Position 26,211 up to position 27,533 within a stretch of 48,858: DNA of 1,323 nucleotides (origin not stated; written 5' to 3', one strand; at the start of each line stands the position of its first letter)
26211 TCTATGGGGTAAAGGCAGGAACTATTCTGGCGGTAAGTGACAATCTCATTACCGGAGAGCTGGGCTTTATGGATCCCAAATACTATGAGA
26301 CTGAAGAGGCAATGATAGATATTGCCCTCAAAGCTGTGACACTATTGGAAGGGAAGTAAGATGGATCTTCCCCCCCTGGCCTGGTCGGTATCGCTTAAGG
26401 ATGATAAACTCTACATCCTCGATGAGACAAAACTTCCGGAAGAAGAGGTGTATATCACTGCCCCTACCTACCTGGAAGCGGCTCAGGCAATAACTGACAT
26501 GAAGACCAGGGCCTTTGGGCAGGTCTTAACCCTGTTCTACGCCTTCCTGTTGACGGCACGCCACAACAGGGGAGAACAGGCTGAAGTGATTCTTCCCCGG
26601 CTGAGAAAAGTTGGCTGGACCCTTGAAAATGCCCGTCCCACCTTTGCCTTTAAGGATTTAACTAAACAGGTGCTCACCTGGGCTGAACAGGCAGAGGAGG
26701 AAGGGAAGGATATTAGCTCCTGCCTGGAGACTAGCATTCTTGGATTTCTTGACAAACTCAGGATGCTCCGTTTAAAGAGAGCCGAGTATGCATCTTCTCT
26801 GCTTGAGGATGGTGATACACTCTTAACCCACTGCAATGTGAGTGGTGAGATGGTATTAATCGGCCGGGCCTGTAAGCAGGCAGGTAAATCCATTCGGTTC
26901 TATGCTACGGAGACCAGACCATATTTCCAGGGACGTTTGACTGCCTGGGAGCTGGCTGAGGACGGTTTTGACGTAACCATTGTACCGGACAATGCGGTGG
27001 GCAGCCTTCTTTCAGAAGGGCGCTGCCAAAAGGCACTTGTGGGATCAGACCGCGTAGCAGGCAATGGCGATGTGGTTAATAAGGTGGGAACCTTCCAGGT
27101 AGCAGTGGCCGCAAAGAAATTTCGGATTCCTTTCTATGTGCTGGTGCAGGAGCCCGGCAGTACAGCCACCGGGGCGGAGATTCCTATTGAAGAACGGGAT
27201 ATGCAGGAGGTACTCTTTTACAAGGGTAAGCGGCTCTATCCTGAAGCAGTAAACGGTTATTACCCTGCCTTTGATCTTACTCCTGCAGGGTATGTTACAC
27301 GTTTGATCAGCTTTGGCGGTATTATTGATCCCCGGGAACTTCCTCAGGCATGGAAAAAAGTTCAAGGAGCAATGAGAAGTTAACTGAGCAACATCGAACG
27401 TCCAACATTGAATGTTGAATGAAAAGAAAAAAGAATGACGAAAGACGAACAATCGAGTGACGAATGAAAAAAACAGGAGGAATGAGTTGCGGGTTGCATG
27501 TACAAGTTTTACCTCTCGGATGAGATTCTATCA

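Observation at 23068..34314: DHAP-shunt-like enzyme set embedded with a B12 radical SAM enzyme, an SCP2 fusion and lipid-type export proteins: candidate pathway for a hydrophobic 5'-deoxyadenosyl adduct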

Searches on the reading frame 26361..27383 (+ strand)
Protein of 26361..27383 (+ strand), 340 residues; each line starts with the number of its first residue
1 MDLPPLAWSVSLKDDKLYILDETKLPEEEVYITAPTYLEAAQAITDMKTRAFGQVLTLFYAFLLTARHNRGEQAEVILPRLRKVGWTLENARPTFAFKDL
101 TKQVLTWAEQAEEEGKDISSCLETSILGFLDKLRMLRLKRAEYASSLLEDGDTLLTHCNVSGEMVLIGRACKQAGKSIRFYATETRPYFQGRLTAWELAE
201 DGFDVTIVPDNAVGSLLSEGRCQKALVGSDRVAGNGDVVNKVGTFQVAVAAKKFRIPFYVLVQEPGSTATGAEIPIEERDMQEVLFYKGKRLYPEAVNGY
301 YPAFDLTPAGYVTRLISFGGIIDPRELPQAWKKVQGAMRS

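Call 3: search_protein_families(library=pfam, proteins=[window:26361-27383:+], max_evalue=0.01)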
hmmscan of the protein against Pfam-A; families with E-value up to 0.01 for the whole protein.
window:26361-27383:+ (340 aa): 1 family
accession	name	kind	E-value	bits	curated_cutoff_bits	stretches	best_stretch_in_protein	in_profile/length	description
PF01008.23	IF-2B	-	9.7e-53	179.6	22.4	1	58-324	12-280/280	Initiation factor 2 subunit family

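Call 4: search_protein_families(library=ncbifam, proteins=[window:26361-27383:+], max_evalue=0.01)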
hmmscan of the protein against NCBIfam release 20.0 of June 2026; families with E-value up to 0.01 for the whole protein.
window:26361-27383:+ (340 aa): 8 families
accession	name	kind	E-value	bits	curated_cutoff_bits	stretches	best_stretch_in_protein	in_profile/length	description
NF004326.0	PRK05720.1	subfamily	1.2e-72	244.7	271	1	9-327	12-345/358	s-methyl-5-thioribose-1-phosphate isomerase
TIGR00512.1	salvage_mtnA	equivalog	1.7e-61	208.1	279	1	9-323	2-334/335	S-methyl-5-thioribose-1-phosphate isomerase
TIGR00524.1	eIF-2B_rel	subfamily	1.2e-56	192.1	185.85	1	36-324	3-303/303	S-methyl-5-thioribose-1-phosphate isomerase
NF004436.0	PRK05772.1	equivalog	5.5e-49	167.3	521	1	9-324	18-351/363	S-methyl-5-thioribose-1-phosphate isomerase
NF004700.0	PRK06036.1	equivalog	1.2e-48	165.9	528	1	14-325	10-331/339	S-methyl-5-thioribose-1-phosphate isomerase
TIGR00511.1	ribulose_e2b2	equivalog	3.2e-43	148.1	314.1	1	39-326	4-290/301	ribose 1,5-bisphosphate isomerase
NF006210.0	PRK08335.1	equivalog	2.4e-19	69.6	339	1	133-326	92-274/275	translation initiation factor IF-2B subunit alpha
NF004994.0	PRK06372.1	equivalog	4.8e-15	55.6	249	1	179-325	111-249/253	translation initiation factor IF-2B subunit delta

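Call 29: search_solved_structures(query=window:26361-27383:+, max_evalue=0.00001, show_alignments=2)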
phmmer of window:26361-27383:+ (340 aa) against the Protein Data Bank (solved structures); distinct sequences matched with E-value up to 0.00001: 41.
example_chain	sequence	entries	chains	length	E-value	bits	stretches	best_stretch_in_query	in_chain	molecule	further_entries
1t9k_A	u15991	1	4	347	4.4e-50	173.9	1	14-325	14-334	Probable methylthioribose-1-phosphate isomerase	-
1t5o_A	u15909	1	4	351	1.7e-46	162.1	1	13-325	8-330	Translation initiation factor eIF2B, subunit delta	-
2yrf_A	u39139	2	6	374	3.3e-40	141.5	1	9-323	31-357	Methylthioribose-1-phosphate isomerase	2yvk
6a34_A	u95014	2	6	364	3.3e-39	138.2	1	3-324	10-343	Putative methylthioribose-1-phosphate isomerase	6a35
5yfj_A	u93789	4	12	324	5.1e-34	121.1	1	38-325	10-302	Ribose 1,5-bisphosphate isomerase | Ribose-1,5-bisphosphate isomerase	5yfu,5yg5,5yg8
5yft_A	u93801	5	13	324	2.5e-33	118.8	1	38-325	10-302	Ribose 1,5-bisphosphate isomerase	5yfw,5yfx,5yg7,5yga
5yfs_A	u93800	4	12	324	1.2e-32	116.6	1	38-325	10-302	Ribose 1,5-bisphosphate isomerase | Ribose-1,5-bisphosphate isomerase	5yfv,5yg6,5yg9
3a11_A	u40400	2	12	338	1.9e-32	115.9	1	36-325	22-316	Translation initiation factor eIF-2B, delta subunit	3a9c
4ldq_A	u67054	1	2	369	9.6e-32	113.6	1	16-330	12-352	Methylthioribose-1-phosphate isomerase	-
4ldr_A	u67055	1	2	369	1.9e-31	112.7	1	16-330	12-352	Methylthioribose-1-phosphate isomerase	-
3vm6_A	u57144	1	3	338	4.4e-31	111.5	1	36-325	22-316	Translation initiation factor eIF-2B, delta subunit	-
2a0u_A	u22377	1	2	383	4.5e-22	81.9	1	16-316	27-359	initiation factor 2B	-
3ecs_A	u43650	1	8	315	5.3e-20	75.1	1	68-327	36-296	Translation initiation factor eIF-2B subunit alpha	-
7kma_A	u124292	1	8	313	5.4e-20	75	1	68-326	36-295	Translation initiation factor eIF-2B subunit alpha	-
6caj_H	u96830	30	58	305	5.5e-20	75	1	68-326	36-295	Translation initiation factor eIF-2B subunit alpha | Translation initiation factor eIF2B subunit alpha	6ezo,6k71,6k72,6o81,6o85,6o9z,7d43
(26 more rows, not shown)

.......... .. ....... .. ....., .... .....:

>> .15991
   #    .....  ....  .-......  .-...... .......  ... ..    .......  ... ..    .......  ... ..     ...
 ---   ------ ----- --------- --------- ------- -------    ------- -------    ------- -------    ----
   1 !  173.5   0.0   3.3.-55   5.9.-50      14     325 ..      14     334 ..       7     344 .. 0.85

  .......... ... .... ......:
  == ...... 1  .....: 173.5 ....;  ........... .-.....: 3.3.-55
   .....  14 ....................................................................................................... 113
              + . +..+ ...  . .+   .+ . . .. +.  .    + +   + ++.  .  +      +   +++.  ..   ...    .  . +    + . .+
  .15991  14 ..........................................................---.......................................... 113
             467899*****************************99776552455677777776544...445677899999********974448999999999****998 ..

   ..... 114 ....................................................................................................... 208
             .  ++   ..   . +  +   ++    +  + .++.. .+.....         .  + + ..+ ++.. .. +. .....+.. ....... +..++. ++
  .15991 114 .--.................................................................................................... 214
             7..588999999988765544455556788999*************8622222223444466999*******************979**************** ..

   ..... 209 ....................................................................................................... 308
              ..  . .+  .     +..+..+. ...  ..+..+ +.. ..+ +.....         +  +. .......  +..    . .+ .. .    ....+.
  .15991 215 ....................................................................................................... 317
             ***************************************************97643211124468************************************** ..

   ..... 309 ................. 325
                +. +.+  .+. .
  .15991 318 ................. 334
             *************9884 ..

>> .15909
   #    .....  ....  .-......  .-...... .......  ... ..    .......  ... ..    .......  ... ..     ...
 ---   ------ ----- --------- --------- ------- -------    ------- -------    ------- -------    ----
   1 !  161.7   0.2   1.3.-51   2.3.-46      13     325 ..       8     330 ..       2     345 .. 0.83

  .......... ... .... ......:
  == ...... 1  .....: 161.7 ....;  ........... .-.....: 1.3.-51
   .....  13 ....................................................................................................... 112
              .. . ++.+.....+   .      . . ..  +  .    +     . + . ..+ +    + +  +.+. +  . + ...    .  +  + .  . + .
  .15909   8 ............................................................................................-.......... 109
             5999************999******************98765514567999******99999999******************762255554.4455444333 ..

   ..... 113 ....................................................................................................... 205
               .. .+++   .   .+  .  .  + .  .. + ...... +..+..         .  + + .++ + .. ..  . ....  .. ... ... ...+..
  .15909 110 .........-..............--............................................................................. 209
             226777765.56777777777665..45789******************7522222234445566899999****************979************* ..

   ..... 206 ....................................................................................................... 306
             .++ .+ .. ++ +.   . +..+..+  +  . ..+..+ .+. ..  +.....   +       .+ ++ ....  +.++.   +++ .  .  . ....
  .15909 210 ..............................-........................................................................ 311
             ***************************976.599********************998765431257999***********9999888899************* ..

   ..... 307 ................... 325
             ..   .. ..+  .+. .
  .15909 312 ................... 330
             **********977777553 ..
